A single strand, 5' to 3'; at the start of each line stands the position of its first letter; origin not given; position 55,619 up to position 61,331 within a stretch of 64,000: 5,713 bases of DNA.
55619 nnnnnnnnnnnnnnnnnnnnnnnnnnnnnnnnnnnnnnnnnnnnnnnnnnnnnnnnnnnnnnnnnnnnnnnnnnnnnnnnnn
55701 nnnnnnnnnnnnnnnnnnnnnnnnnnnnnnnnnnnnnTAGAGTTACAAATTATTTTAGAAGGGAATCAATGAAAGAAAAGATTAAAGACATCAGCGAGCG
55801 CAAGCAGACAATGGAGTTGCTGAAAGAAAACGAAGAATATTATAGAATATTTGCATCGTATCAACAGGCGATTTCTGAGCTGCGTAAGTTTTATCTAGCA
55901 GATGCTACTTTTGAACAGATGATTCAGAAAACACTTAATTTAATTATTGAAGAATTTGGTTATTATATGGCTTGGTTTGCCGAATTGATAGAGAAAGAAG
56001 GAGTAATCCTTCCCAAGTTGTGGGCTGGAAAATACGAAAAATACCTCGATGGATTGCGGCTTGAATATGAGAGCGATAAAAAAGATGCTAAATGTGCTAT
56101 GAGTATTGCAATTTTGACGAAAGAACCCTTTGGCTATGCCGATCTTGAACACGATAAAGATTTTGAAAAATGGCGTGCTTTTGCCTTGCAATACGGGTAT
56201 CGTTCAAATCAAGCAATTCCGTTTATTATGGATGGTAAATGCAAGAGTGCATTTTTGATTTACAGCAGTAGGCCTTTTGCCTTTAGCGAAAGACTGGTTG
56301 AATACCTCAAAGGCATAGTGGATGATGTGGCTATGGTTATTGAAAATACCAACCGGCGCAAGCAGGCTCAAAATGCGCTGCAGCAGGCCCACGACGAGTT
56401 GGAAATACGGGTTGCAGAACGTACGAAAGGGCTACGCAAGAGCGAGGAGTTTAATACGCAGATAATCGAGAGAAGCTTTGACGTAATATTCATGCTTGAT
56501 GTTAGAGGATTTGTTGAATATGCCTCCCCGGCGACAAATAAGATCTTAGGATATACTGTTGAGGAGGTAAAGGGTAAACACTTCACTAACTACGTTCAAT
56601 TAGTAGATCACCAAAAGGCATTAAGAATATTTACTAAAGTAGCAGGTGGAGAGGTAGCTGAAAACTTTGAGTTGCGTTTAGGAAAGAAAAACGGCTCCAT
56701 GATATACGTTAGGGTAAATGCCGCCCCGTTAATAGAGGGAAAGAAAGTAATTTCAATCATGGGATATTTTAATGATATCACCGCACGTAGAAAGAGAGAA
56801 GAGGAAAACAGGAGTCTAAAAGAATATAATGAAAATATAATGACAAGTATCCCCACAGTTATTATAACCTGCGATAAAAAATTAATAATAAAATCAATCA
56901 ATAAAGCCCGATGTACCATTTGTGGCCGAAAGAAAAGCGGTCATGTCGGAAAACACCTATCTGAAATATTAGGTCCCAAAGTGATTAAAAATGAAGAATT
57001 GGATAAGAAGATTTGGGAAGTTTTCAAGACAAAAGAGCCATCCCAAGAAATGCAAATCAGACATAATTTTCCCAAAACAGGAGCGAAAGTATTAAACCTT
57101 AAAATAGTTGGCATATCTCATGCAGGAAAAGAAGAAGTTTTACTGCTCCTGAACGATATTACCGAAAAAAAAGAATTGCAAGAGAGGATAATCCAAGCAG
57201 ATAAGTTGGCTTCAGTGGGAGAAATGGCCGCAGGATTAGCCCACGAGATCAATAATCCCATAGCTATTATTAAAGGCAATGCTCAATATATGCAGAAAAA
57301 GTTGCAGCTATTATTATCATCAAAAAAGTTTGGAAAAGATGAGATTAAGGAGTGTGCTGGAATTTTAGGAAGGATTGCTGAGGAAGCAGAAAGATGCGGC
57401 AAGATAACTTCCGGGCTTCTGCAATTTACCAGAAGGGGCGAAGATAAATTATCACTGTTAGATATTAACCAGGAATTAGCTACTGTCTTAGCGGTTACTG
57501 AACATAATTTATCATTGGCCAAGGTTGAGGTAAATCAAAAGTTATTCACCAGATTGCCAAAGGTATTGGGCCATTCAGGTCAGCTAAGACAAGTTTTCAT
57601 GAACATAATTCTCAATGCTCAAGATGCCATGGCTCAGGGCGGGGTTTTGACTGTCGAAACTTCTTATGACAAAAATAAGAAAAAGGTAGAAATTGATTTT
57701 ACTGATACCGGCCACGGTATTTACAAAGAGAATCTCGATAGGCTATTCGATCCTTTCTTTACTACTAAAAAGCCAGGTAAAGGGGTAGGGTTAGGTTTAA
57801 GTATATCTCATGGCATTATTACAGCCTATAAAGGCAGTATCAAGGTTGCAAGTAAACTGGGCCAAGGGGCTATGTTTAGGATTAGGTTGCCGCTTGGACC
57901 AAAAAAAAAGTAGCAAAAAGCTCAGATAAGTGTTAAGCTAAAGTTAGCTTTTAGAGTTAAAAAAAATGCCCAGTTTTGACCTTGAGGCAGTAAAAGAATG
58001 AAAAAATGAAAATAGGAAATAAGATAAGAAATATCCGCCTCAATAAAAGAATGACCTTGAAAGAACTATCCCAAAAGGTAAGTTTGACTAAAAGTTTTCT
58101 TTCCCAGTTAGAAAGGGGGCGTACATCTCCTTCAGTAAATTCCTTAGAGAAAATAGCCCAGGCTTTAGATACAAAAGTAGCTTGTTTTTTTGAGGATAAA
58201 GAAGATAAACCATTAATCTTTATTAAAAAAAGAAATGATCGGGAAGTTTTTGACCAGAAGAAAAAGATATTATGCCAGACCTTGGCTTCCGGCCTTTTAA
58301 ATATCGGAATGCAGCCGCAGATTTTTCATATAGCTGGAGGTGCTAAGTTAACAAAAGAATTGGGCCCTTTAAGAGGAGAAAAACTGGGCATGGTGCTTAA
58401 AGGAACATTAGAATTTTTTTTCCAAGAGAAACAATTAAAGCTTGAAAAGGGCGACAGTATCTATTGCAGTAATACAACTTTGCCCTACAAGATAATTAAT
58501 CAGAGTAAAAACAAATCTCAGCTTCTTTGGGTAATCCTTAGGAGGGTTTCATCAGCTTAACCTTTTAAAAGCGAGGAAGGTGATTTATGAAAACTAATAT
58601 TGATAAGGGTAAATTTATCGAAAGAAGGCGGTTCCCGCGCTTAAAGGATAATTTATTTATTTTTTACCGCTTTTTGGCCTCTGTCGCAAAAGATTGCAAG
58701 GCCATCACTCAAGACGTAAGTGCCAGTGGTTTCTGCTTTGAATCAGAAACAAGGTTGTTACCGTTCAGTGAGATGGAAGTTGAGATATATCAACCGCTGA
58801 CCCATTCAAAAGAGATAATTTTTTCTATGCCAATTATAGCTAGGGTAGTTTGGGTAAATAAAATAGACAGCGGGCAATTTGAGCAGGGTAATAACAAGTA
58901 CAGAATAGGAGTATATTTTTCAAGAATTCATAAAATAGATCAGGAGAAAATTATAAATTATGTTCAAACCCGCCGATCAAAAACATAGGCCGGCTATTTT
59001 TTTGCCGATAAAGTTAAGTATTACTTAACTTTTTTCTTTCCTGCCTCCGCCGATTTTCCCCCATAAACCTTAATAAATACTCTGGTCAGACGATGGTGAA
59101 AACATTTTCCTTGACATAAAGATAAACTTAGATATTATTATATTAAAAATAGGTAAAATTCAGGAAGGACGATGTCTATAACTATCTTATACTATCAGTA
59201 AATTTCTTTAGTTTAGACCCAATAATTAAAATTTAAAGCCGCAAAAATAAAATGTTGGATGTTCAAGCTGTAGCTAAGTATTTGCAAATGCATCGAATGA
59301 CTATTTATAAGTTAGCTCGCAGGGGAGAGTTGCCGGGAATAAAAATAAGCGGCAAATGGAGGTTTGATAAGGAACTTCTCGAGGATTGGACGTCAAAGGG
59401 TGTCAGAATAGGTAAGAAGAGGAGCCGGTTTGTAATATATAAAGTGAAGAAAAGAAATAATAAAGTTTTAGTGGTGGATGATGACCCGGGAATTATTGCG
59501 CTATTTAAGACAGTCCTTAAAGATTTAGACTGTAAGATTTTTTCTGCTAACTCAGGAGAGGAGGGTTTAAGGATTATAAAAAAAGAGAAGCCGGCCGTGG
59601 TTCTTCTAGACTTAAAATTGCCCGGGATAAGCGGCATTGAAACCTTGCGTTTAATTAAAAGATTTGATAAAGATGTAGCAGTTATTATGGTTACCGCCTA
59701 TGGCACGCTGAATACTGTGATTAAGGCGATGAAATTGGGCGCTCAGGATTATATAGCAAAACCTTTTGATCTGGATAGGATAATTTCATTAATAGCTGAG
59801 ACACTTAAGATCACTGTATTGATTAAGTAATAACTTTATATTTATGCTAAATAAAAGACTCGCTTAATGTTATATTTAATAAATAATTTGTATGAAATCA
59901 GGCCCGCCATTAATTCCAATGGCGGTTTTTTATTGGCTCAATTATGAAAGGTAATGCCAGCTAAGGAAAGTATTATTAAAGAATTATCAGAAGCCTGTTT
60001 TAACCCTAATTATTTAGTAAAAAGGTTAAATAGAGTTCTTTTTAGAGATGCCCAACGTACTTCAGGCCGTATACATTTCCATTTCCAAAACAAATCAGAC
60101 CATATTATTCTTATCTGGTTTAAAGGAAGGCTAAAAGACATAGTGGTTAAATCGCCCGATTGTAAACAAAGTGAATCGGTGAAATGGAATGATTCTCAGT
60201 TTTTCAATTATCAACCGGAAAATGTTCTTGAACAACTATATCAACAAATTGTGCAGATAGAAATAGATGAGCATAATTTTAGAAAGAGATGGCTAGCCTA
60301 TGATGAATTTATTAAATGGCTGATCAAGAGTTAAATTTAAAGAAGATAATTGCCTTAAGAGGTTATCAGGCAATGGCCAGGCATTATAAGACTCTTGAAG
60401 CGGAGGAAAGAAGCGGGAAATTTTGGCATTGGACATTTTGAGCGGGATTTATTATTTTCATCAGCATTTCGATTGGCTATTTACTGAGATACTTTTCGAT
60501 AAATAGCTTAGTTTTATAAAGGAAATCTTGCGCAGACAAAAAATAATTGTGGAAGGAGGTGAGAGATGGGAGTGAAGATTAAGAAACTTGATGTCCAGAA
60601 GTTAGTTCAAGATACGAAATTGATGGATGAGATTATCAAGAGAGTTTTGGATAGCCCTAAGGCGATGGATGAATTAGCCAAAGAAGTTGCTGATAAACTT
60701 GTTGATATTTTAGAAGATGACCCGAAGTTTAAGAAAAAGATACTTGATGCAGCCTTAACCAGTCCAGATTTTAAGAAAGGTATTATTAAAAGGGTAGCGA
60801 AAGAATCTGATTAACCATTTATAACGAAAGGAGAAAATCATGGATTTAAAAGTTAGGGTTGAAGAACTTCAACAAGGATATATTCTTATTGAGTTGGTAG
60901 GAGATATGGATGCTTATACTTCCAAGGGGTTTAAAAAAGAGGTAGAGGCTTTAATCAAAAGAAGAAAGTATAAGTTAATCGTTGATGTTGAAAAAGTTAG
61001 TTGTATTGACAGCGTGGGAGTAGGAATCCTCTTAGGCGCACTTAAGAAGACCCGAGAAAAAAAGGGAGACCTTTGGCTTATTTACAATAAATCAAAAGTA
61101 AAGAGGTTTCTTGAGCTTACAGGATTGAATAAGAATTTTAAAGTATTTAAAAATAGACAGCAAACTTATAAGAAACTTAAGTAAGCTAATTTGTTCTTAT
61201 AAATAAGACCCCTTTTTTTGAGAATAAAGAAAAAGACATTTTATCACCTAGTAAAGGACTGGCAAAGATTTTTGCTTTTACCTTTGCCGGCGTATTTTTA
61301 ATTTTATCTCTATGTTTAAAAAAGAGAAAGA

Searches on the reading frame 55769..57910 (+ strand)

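Call 6: search_protein_families(library=pfam, proteins=[window:55769-57910:+], max_evalue=0.01)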
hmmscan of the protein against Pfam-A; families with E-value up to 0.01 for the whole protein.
window:55769-57910:+ (714 aa): 10 families
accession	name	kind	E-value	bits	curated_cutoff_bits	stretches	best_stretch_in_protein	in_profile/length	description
PF02518.31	HATPase_c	-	5.1e-23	82.1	26.4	1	603-710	3-110/111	Histidine kinase-, DNA gyrase B-, and HSP90-like ATPase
PF13426.13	PAS_9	-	4.5e-21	75.5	27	2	240-339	4-103/103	PAS domain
PF00989.32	PAS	-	8.6e-20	71.3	22.6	2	231-337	5-113/113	PAS fold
PF08448.16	PAS_4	-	1.8e-17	64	23.1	2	235-341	3-109/110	PAS fold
PF00512.31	HisKA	-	3e-10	40.4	26.9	1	484-557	3-64/66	His Kinase A (phospho-acceptor) domain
PF08447.18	PAS_3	-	5e-09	36.8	25.6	1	251-331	3-86/89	PAS fold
PF13185.12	GAF_2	-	1.3e-07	32.3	28.6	1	46-192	2-136/136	GAF domain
PF13188.13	PAS_8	-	0.0022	18.3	21.8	0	238-272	12-46/65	PAS domain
PF13589.12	HATPase_c_3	-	0.0027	18.2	25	1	608-661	5-55/137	Histidine kinase-, DNA gyrase B-, and HSP90-like ATPase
PF01590.32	GAF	-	0.0059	17.6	22.4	1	49-191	3-133/133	GAF domain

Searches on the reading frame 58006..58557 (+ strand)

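Call 6: search_protein_families(library=pfam, proteins=[window:58006-58557:+], max_evalue=0.01)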
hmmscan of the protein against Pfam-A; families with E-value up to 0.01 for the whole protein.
window:58006-58557:+ (184 aa): 6 families
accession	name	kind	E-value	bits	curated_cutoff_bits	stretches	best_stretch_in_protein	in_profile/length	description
PF01381.28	HTH_3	-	4.2e-12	46.4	23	1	7-57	1-51/55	Helix-turn-helix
PF13443.12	HTH_26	-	6.5e-08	33.2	22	1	6-59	1-55/63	Cro/C1-type HTH DNA-binding domain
PF13560.12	HTH_31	-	1.1e-07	32.4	27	1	4-57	3-57/64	Helix-turn-helix domain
PF12844.13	HTH_19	-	7.4e-07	29.4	30.2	1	4-55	1-52/64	Helix-turn-helix domain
PF07883.17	Cupin_2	-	4.1e-06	26.9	27.2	1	124-176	18-69/70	Cupin domain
PF13413.12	HTH_25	-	0.0039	17.4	24.6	1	8-40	3-35/62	Helix-turn-helix domain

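Call 76: search_protein_families(library=padloc, proteins=[window:58006-58557:+], max_evalue=0.01)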
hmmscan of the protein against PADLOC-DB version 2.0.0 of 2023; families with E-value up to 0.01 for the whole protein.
window:58006-58557:+ (184 aa): 21 families
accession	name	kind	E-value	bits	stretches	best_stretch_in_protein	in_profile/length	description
PDLC02926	HTH_VI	-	1.9e-15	54.9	1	2-66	1-67/92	-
PDLC04142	capH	-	3e-12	45.5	1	1-79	5-74/103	capH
PDLC03954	RmrA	-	5.8e-12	43.2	1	4-66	12-74/380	-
PDLC03947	RmrA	-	1.1e-10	38.9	1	3-68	12-77/383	-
PDLC03944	RmrA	-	1.4e-10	38.8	1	4-66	8-70/384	-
PDLC03949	RmrA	-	6.2e-09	33.2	1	6-68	6-68/363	-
PDLC03952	RmrA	-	7.1e-09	33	1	3-68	23-88/395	-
PDLC03668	Control_protein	-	8.3e-08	30.7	1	2-63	8-69/79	control protein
PDLC03665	Control_protein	-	1.1e-07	30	1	3-57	9-64/77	control protein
PDLC03943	RmrA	-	1.7e-07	28.7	1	4-67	4-66/370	-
PDLC03946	RmrA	-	1.7e-07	28.3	1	6-67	6-67/357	-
PDLC03945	RmrA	-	1.8e-07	28.7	1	1-69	1-69/394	-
PDLC03951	RmrA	-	1.9e-07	28.4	1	5-68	11-77/400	-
PDLC04775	PDC-M69A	-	6.2e-07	27.9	1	2-78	7-87/113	-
PDLC03955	RmrA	-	1.6e-06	25.6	1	11-63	29-81/371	-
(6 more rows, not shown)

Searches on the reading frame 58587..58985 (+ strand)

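Call 6: search_protein_families(library=pfam, proteins=[window:58587-58985:+], max_evalue=0.01)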
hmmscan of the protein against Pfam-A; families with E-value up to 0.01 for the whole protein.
window:58587-58985:+ (133 aa): 1 family
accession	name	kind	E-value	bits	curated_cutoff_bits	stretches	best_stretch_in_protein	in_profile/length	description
PF07238.19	PilZ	-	3.5e-09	37.4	22.5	1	12-126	1-100/102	PilZ domain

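Call 76: search_protein_families(library=padloc, proteins=[window:58587-58985:+], max_evalue=0.01)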
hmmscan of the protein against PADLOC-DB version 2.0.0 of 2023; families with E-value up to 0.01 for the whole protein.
window:58587-58985:+ (133 aa): 0 families

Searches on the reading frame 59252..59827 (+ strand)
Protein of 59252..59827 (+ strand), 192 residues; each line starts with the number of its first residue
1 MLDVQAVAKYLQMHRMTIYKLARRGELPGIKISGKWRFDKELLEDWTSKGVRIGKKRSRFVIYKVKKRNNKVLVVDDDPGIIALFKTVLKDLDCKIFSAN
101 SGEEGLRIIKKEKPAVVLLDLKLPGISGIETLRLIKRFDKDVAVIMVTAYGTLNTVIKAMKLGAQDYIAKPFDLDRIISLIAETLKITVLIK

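Call 6: search_protein_families(library=pfam, proteins=[window:59252-59827:+], max_evalue=0.01)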
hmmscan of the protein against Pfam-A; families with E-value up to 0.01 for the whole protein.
window:59252-59827:+ (192 aa): 2 families
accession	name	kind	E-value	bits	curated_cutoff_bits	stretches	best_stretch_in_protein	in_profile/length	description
PF00072.30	Response_reg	-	6e-32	110.6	30.2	1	72-181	1-110/111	Response regulator receiver domain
PF12728.13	HTH_17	-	5.2e-14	52.7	27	1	1-47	1-47/51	Helix-turn-helix domain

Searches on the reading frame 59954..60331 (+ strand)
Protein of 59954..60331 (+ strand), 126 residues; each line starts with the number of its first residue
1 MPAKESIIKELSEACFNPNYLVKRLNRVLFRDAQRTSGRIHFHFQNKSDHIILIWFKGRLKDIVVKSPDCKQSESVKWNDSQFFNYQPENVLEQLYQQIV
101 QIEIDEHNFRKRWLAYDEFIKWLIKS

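Call 6: search_protein_families(library=pfam, proteins=[window:59954-60331:+], max_evalue=0.01)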
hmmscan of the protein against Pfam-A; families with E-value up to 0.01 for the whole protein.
window:59954-60331:+ (126 aa): 1 family
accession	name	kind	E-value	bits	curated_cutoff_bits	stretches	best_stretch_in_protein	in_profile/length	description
PF21906.2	NrtR_WHD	-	0.00012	22.6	27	1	92-117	14-39/61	NrtR DNA-binding winged helix domain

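Call 55: search_protein_families(library=pfam, proteins=[window:59954-60331:+], max_evalue=5)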
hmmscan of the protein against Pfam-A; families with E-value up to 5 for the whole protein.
window:59954-60331:+ (126 aa): 2 families
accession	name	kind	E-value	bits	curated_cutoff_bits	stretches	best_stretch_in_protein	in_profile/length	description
PF21906.2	NrtR_WHD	-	0.00012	22.6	27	1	92-117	14-39/61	NrtR DNA-binding winged helix domain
PF20289.3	MComp1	-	0.02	15.1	27.3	1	72-112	33-72/99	ABC-three component (ABC-3C) system Middle Component 1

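Call 76: search_protein_families(library=padloc, proteins=[window:59954-60331:+], max_evalue=0.01)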
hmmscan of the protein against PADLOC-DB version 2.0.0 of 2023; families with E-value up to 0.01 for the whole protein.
window:59954-60331:+ (126 aa): 0 families

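Call 77: search_protein_families(library=phrogs, proteins=[window:59954-60331:+], max_evalue=0.01)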
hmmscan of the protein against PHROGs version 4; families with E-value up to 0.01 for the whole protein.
window:59954-60331:+ (126 aa): 0 families

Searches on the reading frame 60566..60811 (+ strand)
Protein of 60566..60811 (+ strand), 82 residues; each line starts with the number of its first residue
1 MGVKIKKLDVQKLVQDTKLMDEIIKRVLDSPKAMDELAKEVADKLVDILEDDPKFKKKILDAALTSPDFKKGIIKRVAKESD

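Call 6: search_protein_families(library=pfam, proteins=[window:60566-60811:+], max_evalue=0.01)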
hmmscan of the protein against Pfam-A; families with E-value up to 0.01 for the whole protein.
window:60566-60811:+ (82 aa): 1 family
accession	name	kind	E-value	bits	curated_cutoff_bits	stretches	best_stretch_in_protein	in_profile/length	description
PF17898.6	GerD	-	0.01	16.3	29.5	0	14-75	12-78/114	Spore germination GerD central core domain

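Call 55: search_protein_families(library=pfam, proteins=[window:60566-60811:+], max_evalue=5)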
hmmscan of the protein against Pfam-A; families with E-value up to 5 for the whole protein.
window:60566-60811:+ (82 aa): 4 families
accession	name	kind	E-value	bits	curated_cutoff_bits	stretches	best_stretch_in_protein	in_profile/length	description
PF17898.6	GerD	-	0.01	16.3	29.5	1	14-75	12-78/114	Spore germination GerD central core domain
PF25263.1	DUF7863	-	0.019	15.1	25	1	17-57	75-114/169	Domain of unknown function (DUF7863)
PF25434.1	NUCB1_N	-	0.02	15.5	27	1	44-74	41-69/140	NUCB1-like, N-terminal domain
PF06097.16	DUF945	-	0.11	12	26.8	1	2-56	283-339/460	Bacterial protein of unknown function (DUF945)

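Call 76: search_protein_families(library=padloc, proteins=[window:60566-60811:+], max_evalue=0.01)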
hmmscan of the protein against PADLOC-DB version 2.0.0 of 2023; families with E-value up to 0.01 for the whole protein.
window:60566-60811:+ (82 aa): 0 families

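Call 77: search_protein_families(library=phrogs, proteins=[window:60566-60811:+], max_evalue=0.01)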
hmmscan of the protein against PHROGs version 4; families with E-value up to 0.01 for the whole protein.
window:60566-60811:+ (82 aa): 1 family
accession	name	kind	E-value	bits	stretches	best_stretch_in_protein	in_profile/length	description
phrog_16925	-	unknown function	0.0043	18.2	1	25-79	53-111/151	-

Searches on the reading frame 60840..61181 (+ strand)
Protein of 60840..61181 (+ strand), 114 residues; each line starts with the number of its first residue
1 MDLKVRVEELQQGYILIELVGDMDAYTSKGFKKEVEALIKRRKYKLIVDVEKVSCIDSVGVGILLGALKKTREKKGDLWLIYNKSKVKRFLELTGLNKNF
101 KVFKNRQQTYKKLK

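Call 6: search_protein_families(library=pfam, proteins=[window:60840-61181:+], max_evalue=0.01)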
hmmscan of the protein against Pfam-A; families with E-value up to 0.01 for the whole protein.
window:60840-61181:+ (114 aa): 2 families
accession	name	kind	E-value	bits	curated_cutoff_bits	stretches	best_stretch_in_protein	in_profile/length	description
PF01740.26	STAS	-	1.5e-17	63.7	22.6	1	11-107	7-104/106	STAS domain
PF13466.11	STAS_2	-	1.5e-07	31.9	29.2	1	17-96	1-79/80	STAS domain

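Call 76: search_protein_families(library=padloc, proteins=[window:60840-61181:+], max_evalue=0.01)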
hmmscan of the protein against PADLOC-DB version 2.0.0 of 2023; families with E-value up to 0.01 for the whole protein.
window:60840-61181:+ (114 aa): 0 families

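Call 77: search_protein_families(library=phrogs, proteins=[window:60840-61181:+], max_evalue=0.01)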
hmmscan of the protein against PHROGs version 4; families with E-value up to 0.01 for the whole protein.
window:60840-61181:+ (114 aa): 0 families
